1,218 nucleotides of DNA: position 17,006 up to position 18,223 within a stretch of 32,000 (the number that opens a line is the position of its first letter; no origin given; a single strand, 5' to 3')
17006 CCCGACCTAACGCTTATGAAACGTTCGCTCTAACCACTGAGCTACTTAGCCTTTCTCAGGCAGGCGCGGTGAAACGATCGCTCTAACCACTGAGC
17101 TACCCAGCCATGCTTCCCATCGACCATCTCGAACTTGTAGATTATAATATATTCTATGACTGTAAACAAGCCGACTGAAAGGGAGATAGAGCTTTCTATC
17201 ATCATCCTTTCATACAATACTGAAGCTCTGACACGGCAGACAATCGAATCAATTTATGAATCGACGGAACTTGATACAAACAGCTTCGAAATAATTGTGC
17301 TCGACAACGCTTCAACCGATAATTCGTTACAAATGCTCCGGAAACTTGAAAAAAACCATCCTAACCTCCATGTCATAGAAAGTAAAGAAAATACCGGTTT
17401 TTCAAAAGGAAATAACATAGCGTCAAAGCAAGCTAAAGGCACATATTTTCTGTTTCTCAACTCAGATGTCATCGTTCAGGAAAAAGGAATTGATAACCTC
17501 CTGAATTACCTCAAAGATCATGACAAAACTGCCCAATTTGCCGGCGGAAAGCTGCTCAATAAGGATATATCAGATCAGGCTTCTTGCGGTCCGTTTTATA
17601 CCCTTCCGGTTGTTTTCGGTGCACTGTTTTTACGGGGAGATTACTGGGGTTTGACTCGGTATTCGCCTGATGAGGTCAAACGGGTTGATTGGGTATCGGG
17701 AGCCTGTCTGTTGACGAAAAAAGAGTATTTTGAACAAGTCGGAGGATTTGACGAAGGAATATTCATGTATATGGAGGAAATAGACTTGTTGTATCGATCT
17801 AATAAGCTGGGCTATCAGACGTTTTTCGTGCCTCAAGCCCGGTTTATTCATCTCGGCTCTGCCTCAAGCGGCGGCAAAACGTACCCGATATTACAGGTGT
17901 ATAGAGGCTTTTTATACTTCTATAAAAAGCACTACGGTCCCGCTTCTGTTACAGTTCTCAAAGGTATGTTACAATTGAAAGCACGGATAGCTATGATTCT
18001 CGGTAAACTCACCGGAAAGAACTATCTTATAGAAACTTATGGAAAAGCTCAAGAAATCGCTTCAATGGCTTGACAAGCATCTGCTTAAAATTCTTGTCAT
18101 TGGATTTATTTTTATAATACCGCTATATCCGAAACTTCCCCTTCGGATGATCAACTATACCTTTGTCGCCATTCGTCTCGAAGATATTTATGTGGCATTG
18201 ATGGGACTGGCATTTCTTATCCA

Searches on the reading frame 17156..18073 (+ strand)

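Call 28: search_protein_families(library=pfam, proteins=[window:17156-18073:+])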
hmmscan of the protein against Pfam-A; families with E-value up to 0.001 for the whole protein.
window:17156-18073:+ (305 aa): 3 families
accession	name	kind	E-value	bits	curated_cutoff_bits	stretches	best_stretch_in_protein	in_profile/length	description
PF00535.33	Glycos_transf_2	-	6.2e-25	88.5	23.3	1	14-125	1-109/168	Glycosyl transferase family 2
PF13641.12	Glyco_tranf_2_3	-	4.4e-14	53.5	27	1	13-233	3-212/230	Glycosyltransferase like family 2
PF10111.15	Glyco_tranf_2_2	-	1.4e-06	28.4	27.3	0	29-110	15-97/276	Glycosyltransferase like family 2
